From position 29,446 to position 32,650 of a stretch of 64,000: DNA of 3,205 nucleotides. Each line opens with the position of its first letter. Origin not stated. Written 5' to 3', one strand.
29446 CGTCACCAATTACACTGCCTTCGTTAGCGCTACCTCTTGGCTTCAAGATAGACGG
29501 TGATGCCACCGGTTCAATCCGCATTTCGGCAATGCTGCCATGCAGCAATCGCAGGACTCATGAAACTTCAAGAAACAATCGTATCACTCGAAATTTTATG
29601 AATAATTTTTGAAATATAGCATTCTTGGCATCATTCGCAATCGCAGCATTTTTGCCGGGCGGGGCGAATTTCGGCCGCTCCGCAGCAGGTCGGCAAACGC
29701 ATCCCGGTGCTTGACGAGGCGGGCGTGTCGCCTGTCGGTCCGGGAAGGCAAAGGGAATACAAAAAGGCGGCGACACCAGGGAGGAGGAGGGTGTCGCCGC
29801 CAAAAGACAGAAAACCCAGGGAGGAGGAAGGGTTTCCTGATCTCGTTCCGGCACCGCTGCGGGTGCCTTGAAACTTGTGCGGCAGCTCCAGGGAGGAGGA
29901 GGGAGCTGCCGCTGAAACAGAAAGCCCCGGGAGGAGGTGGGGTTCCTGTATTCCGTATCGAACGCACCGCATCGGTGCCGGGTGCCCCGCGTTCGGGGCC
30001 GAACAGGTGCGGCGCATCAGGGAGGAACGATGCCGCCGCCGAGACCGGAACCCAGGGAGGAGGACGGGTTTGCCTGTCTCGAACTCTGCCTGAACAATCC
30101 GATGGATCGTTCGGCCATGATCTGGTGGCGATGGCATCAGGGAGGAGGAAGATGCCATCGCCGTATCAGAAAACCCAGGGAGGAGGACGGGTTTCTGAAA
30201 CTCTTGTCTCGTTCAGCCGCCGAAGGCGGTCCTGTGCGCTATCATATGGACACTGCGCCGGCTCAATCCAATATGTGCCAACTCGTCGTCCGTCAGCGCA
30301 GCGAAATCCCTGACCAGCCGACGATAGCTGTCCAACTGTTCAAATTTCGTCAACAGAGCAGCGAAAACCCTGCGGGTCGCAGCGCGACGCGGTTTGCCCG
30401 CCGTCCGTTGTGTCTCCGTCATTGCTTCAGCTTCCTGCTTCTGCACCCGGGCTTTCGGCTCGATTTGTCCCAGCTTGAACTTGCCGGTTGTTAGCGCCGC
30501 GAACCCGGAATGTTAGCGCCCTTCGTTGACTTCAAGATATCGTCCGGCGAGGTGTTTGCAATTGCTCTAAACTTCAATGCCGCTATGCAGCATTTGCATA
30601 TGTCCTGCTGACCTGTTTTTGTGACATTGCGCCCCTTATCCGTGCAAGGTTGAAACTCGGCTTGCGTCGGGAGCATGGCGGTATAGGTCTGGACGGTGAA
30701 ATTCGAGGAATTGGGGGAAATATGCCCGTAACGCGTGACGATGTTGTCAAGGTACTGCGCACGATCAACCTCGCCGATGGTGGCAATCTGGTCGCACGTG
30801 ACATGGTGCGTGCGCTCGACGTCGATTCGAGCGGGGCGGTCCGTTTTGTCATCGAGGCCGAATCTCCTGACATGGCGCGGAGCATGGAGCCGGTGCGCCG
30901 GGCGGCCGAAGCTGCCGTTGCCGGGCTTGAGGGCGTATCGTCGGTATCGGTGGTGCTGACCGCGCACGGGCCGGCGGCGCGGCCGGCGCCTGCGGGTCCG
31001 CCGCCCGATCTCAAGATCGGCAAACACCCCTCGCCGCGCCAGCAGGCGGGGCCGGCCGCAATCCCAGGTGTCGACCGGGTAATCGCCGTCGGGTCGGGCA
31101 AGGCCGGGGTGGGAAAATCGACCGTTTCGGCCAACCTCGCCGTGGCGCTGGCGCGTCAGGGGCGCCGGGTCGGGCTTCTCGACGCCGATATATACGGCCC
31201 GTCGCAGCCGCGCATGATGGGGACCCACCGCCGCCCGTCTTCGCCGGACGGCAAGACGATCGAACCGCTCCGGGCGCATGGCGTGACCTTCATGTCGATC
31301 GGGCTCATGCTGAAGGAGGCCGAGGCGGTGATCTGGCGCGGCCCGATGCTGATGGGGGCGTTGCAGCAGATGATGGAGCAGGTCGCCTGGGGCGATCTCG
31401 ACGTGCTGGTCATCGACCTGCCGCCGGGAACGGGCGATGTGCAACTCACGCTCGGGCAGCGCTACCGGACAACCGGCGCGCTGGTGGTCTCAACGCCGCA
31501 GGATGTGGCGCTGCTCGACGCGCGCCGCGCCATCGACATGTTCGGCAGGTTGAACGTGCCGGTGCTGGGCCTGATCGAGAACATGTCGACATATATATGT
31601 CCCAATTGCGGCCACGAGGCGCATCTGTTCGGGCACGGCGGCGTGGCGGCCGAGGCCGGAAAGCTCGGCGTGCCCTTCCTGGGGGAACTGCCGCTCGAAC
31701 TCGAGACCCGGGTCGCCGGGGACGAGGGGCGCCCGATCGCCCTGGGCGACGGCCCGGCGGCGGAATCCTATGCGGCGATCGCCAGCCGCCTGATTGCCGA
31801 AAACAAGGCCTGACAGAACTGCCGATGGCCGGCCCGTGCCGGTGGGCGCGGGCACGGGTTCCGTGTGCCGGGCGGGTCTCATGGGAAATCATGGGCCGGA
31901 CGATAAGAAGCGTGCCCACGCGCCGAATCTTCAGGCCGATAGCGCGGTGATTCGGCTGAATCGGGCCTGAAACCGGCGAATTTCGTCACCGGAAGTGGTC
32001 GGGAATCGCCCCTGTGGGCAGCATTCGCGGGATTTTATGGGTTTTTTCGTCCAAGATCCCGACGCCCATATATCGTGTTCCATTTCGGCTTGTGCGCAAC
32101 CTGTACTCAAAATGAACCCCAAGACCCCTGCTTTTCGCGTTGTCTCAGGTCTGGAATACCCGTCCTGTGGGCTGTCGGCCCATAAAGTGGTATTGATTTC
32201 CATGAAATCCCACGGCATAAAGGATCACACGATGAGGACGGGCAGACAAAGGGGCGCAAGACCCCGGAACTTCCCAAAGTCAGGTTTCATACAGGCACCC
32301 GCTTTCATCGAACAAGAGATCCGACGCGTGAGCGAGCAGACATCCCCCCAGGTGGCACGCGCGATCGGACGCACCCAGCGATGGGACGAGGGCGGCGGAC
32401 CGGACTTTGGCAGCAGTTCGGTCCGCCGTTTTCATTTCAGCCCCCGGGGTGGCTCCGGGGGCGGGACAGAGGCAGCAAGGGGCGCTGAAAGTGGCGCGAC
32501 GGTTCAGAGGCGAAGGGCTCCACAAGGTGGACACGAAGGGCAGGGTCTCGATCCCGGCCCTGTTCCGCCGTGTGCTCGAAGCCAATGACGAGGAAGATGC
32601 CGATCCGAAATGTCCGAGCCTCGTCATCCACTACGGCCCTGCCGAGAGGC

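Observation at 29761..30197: Four tandem two-hairpin sRNA units with CCUCCUCCC loops (CcsR/cuckoo type) behind a DUF1127 gene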

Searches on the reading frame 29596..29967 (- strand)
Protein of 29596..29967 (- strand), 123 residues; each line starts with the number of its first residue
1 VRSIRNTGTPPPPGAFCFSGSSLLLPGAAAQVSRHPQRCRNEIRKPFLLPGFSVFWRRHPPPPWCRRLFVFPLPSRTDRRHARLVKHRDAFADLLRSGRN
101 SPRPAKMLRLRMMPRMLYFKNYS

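Call 58: search_protein_families(library=pfam, proteins=[window:29596-29967:-], max_evalue=0.01)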
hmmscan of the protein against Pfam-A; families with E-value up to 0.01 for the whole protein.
window:29596-29967:- (123 aa): 0 families

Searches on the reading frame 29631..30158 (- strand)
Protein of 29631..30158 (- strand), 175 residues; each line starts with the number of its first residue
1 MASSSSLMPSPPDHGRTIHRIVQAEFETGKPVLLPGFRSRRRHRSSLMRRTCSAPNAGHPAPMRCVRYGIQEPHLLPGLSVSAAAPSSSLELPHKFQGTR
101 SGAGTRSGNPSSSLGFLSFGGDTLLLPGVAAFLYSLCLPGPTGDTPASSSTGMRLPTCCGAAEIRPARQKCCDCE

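Call 58: search_protein_families(library=pfam, proteins=[window:29631-30158:-], max_evalue=0.01)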
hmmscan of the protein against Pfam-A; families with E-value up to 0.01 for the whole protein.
window:29631-30158:- (175 aa): 1 family
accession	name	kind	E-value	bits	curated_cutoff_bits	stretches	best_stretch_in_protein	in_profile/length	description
PF07188.17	KSHV_K8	-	0.0017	18.3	27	1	7-93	110-199/250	Kaposi's sarcoma-associated herpesvirus (KSHV) K8 protein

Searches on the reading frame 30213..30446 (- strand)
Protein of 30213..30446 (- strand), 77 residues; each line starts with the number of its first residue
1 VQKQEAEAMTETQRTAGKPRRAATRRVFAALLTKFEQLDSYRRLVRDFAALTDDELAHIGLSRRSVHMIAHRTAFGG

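Call 8: search_protein_families(library=pfam, proteins=[window:30213-30446:-], max_evalue=0.01)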
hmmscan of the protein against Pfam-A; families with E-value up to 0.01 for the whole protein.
window:30213-30446:- (77 aa): 0 families

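Call 10: search_protein_families(library=pfam, proteins=[window:30213-30446:-, window:30213-30422:-], max_evalue=10)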
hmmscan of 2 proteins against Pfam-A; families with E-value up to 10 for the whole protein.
window:30213-30446:- (77 aa): 2 families
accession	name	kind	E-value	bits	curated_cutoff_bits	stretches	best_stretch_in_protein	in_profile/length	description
PF06568.16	DUF1127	-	0.013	15.6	23.3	1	39-63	9-33/37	Domain of unknown function (DUF1127)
PF22931.4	SAM_TNK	-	0.036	14.6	25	1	45-65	26-46/56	SAM domain-like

window:30213-30422:- (69 aa): 2 families
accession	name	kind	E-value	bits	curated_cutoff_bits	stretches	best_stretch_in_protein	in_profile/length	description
PF06568.16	DUF1127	-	0.011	15.9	23.3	1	31-55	9-33/37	Domain of unknown function (DUF1127)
PF22931.4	SAM_TNK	-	0.029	14.9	25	1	37-57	26-46/56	SAM domain-like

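Call 56: find_homologous_proteins(query=window:30213-30422:-, max_evalue=0.001)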
Query window:30213-30422:-: 1 candidates shared short words with the query, none scored E <= 0.001.

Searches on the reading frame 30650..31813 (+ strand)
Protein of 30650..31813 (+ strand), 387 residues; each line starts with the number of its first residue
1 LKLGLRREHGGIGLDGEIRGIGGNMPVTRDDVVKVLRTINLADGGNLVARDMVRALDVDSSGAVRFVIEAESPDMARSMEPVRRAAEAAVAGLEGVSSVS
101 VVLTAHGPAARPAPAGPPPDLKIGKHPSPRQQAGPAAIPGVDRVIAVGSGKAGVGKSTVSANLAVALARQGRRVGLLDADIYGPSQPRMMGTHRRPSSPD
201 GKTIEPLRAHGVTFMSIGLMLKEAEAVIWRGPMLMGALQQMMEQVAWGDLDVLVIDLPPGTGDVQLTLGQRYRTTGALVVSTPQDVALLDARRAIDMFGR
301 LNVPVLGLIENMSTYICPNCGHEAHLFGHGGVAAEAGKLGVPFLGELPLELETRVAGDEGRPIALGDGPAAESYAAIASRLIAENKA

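Call 8: search_protein_families(library=pfam, proteins=[window:30650-31813:+], max_evalue=0.01)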
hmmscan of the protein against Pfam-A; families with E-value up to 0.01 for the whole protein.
window:30650-31813:+ (387 aa): 11 families
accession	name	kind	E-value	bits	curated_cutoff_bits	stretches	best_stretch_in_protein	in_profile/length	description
PF10609.15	ParA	-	1.4e-94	316.6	27.1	1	141-381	2-245/246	NUBPL iron-transfer P-loop NTPase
PF01656.29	CbiA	-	3.5e-12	46.8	25.4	1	145-304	1-68/125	CobQ/CobB/MinD/ParA nucleotide binding domain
PF01883.24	FeS_assembly_P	-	4.5e-12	46.5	23.5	1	29-101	1-73/73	Iron-sulfur cluster assembly protein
PF13614.12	AAA_31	-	5.5e-09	36.6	27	1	143-181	2-40/177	AAA domain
PF09140.17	MipZ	-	5.9e-08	32.8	20.7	1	144-264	2-113/262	ATPase MipZ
PF02374.21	ArsA_ATPase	-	2.4e-07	30.7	24.3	1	145-180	4-38/305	Anion-transporting ATPase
PF00142.24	Fer4_NifH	-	0.00031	20.7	25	1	149-180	6-37/271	4Fe-4S iron sulfur cluster binding proteins, NifH/frxC family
PF16575.11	CLP1_P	-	0.00069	19.9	26.6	1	150-182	1-33/188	mRNA cleavage and polyadenylation factor CLP1 P-loop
PF03308.22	MeaB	-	0.0033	16.9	23.1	1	149-186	39-73/273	Methylmalonyl Co-A mutase-associated GTPase MeaB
PF13604.12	AAA_30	-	0.0058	16.8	27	1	129-175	4-50/191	AAA domain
PF07015.17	VirC1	-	0.0078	16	24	0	144-181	3-40/231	VirC1 protein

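Call 14: find_related_loci(query=window:30650-31813:+, collection=genome_contigs, flank=6000)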
Query window:30650-31813:+ (387 aa) in genome_contigs; peptide patterns used: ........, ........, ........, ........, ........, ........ (x = any residue, [..] = any of these).
600 stretches matched a pattern (row limit reached: there are more); 583 encode a relative of the query (tblastn E <= 1e-3); the best 80 are kept; 80 distinct loci.
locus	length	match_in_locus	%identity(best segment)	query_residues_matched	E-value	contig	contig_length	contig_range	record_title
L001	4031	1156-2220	73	23-383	7e-177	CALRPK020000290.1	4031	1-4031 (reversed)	MAG: Paracoccus haematequi isolate JJ-KV8A6-267-2-m2-bin72 genome assembly, contig: JJ-KV8A6-267-C1343, whole genome sho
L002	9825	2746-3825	72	23-383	4e-170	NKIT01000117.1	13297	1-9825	MAG: Rhodobacteraceae bacterium PARR1 NODE_2465, whole genome shotgun sequence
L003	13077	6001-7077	72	19-383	3e-166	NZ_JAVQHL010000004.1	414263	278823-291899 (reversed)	Ostreiculturibacter nitratireducens strain FR2A1 NODE_4_length_414263_cov_36.474076, whole genome shotgun sequence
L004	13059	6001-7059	71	25-382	7e-166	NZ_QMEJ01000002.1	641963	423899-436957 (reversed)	Tropicimonas sp. IMCC34011 NODE_2_length_641963_cov_142.519036, whole genome shotgun sequence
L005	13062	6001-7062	72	24-383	1e-164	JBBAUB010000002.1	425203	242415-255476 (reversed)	MAG: Gemmobacter sp. isolate EUL_286 ctg2-EUL_286, whole genome shotgun sequence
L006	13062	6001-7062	71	24-383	3e-164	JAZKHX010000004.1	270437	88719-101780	MAG: Pseudomonadota bacterium isolate DC_SW_03_SPN07022020-bin038_1 DCSW031SPN_B038_1_000000000004, whole genome shotgun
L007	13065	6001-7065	75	24-382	3e-164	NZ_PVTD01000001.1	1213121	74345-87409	Aliiruegeria haliotis strain DSM 29328 Ga0180973_101, whole genome shotgun sequence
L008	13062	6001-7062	71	24-383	9e-164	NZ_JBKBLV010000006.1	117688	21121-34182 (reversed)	MAG: Tabrizicola flagellatus isolate 21I_052.bin.23 NODE_134_length_117688_cov_16.858319, whole genome shotgun sequence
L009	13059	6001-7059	72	25-383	5e-163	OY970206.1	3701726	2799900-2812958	MAG: uncultured Alphaproteobacteria bacterium isolate MFD04651.bin.1.17 genome assembly, chromosome: 1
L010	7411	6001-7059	70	24-382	3e-163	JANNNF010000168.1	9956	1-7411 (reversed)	MAG: Rhodobacterales bacterium isolate SOY_35_metabat.171 SOY_35_k141_4281029, whole genome shotgun sequence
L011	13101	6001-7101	70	17-382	6e-163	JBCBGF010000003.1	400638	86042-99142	MAG: Pseudomonadota bacterium isolate J06614_7 NODE_3_length_400638_cov_13.011057, whole genome shotgun sequence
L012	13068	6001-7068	72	22-383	5e-163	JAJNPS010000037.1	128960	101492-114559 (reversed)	MAG: Rhodobacterales bacterium isolate MAG_013 k141_303400, whole genome shotgun sequence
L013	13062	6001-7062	71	24-383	7e-163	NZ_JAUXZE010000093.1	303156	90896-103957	MAG: Tabrizicola sp. isolate C18_maxbin.019 C18_k141_441635, whole genome shotgun sequence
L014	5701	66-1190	67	1-383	2e-164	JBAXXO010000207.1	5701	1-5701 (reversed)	MAG: Alphaproteobacteria bacterium isolate ELA741 MAG741_207, whole genome shotgun sequence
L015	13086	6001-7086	70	22-382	3e-162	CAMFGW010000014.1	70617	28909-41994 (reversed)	MAG: uncultured Rhodobacteraceae bacterium isolate SRR9109399_bin.14_metaWRAP_v1.3_MAG genome assembly, contig: ERZ12289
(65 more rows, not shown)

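Call 45: search_protein_families(library=pfam, alignment_id=A4, max_evalue=0.001)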
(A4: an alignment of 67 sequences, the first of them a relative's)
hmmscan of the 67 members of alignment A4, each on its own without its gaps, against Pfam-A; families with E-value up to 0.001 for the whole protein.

A. member 1, L001:671-856:- (62 aa): 1 family
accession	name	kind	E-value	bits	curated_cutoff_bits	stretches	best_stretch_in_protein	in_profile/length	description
PF06568.16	DUF1127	-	2.7e-13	49.9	23.3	1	17-51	2-36/37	Domain of unknown function (DUF1127)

B. families by the number of members that match (of 67 scanned): 2 families
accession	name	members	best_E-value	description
PF06568.16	DUF1127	67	4.4e-16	Domain of unknown function (DUF1127)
PF04552.19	Sigma54_DBD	1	0.00023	Sigma-54, DNA binding domain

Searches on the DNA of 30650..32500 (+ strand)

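Call 53: search_rna_families(source=window, start=31750, end=32500, threshold=evalue, max_evalue=0.1)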
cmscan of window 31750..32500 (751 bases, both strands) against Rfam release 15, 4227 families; matches with E-value up to 0.1: 0.
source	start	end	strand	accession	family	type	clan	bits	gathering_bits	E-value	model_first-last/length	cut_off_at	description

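Call 55: search_rna_families(sources=[L020, L048, L037, L007, L041], threshold=evalue, max_evalue=0.001)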
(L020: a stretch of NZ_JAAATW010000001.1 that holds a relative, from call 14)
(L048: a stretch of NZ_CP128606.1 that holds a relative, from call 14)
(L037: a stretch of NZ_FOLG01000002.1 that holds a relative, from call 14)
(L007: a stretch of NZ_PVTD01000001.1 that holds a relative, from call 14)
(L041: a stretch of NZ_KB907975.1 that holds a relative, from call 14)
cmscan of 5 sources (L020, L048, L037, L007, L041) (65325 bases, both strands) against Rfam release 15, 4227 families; matches with E-value up to 0.001: 38.
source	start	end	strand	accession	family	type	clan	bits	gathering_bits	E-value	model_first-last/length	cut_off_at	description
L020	5447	5529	-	RF02791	CcsR1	Gene; sRNA;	-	100.1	65.3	4.6e-24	1-83/83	no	Conserved CCUCCUCCC motif stress-induced RNA 1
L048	5445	5527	-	RF02791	CcsR1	Gene; sRNA;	-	97.2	65.3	3.2e-23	1-83/83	no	Conserved CCUCCUCCC motif stress-induced RNA 1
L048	3616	3687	+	RF00005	tRNA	Gene; tRNA;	CL00001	68.7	29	7.1e-13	1-71/71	no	tRNA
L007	5404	5484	-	RF02791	CcsR1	Gene; sRNA;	-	64.8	65.3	1.3e-13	1-83/83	no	Conserved CCUCCUCCC motif stress-induced RNA 1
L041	5403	5531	-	RF02344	ar14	Gene; sRNA;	-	63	58.8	5.2e-09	1-123/123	no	Alphaproteobacterial ar14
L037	5628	5706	-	RF02791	CcsR1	Gene; sRNA;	-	61.5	65.3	1.2e-12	1-83/83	no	Conserved CCUCCUCCC motif stress-induced RNA 1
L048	5327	5406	-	RF02791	CcsR1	Gene; sRNA;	-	57.9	65.3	1.4e-11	1-83/83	no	Conserved CCUCCUCCC motif stress-induced RNA 1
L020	5220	5303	-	RF02791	CcsR1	Gene; sRNA;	-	56.2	65.3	4.4e-11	1-83/83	no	Conserved CCUCCUCCC motif stress-induced RNA 1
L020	5327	5408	-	RF02791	CcsR1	Gene; sRNA;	-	56.1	65.3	4.9e-11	1-83/83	no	Conserved CCUCCUCCC motif stress-induced RNA 1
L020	5112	5196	-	RF02791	CcsR1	Gene; sRNA;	-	55.2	65.3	8.6e-11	1-83/83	no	Conserved CCUCCUCCC motif stress-induced RNA 1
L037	5188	5270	-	RF02791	CcsR1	Gene; sRNA;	-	54.9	65.3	1.1e-10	1-83/83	no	Conserved CCUCCUCCC motif stress-induced RNA 1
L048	4975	5100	-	RF02344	ar14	Gene; sRNA;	-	53.6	58.8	6.2e-07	1-123/123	no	Alphaproteobacterial ar14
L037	4466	4544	-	RF02791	CcsR1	Gene; sRNA;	-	52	65.3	8e-10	1-83/83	no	Conserved CCUCCUCCC motif stress-induced RNA 1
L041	5221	5397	-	RF02344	ar14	Gene; sRNA;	-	52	58.8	1.4e-06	1-123/123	no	Alphaproteobacterial ar14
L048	5432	5527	-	RF02344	ar14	Gene; sRNA;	-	50.5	58.8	3.1e-06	1-123/123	no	Alphaproteobacterial ar14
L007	5152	5231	-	RF02791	CcsR1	Gene; sRNA;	-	50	65.3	3.1e-09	1-83/83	no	Conserved CCUCCUCCC motif stress-induced RNA 1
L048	5221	5302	-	RF02791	CcsR1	Gene; sRNA;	-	49.9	65.3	3.2e-09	1-83/83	no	Conserved CCUCCUCCC motif stress-induced RNA 1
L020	5322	5411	-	RF02344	ar14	Gene; sRNA;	-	48.8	58.8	7.2e-06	1-123/123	no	Alphaproteobacterial ar14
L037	5294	5374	-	RF02791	CcsR1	Gene; sRNA;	-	47.3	65.3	1.9e-08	1-83/83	no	Conserved CCUCCUCCC motif stress-induced RNA 1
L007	5250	5357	-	RF02344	ar14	Gene; sRNA;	-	47.3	58.8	1.5e-05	1-123/123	no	Alphaproteobacterial ar14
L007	5390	5486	-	RF02344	ar14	Gene; sRNA;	-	47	58.8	1.8e-05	1-123/123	no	Alphaproteobacterial ar14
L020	5417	5529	-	RF02344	ar14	Gene; sRNA;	-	46.4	58.8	2.4e-05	1-123/123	no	Alphaproteobacterial ar14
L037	4433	4545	-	RF02344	ar14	Gene; sRNA;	-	46.3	58.8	2.5e-05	1-123/123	no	Alphaproteobacterial ar14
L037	5268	5376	-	RF02344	ar14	Gene; sRNA;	-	46.1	58.8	2.8e-05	1-123/123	no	Alphaproteobacterial ar14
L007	5029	5108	-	RF02791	CcsR1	Gene; sRNA;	-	46.1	65.3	4.4e-08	1-83/83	no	Conserved CCUCCUCCC motif stress-induced RNA 1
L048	5323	5409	-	RF02344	ar14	Gene; sRNA;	-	45.3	58.8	4.4e-05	1-123/123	no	Alphaproteobacterial ar14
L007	4046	4120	-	RF02791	CcsR1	Gene; sRNA;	-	44.5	65.3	1.3e-07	1-83/83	no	Conserved CCUCCUCCC motif stress-induced RNA 1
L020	5112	5221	-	RF02344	ar14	Gene; sRNA;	-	43.4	58.8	0.00011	1-123/123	no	Alphaproteobacterial ar14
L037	5603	5709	-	RF02344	ar14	Gene; sRNA;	-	41.4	58.8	0.00031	1-123/123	no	Alphaproteobacterial ar14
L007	5147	5234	-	RF02344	ar14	Gene; sRNA;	-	40.8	58.8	0.00043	1-123/123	no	Alphaproteobacterial ar14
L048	5112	5195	-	RF02791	CcsR1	Gene; sRNA;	-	40.7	65.3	1.7e-06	1-83/83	no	Conserved CCUCCUCCC motif stress-induced RNA 1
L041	5403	5547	-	RF02342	ar7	Gene; sRNA;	-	39.9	60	0.00024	1-145/145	no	Alphaproteobacterial sRNA ar7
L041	5403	5490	-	RF02791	CcsR1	Gene; sRNA;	-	39.8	65.3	3.2e-06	1-83/83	no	Conserved CCUCCUCCC motif stress-induced RNA 1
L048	4975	5061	-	RF02791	CcsR1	Gene; sRNA;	-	37.7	65.3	1.3e-05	1-83/83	no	Conserved CCUCCUCCC motif stress-induced RNA 1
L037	3954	4034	-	RF02791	CcsR1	Gene; sRNA;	-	33.5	65.3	0.00023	1-83/83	no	Conserved CCUCCUCCC motif stress-induced RNA 1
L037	5525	5601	-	RF02791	CcsR1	Gene; sRNA;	-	32.7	65.3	0.0004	1-83/83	no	Conserved CCUCCUCCC motif stress-induced RNA 1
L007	5275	5355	-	RF02791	CcsR1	Gene; sRNA;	-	32.4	65.3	0.00049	1-83/83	no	Conserved CCUCCUCCC motif stress-induced RNA 1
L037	5423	5499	-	RF02791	CcsR1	Gene; sRNA;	-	32.1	65.3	0.00059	1-83/83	no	Conserved CCUCCUCCC motif stress-induced RNA 1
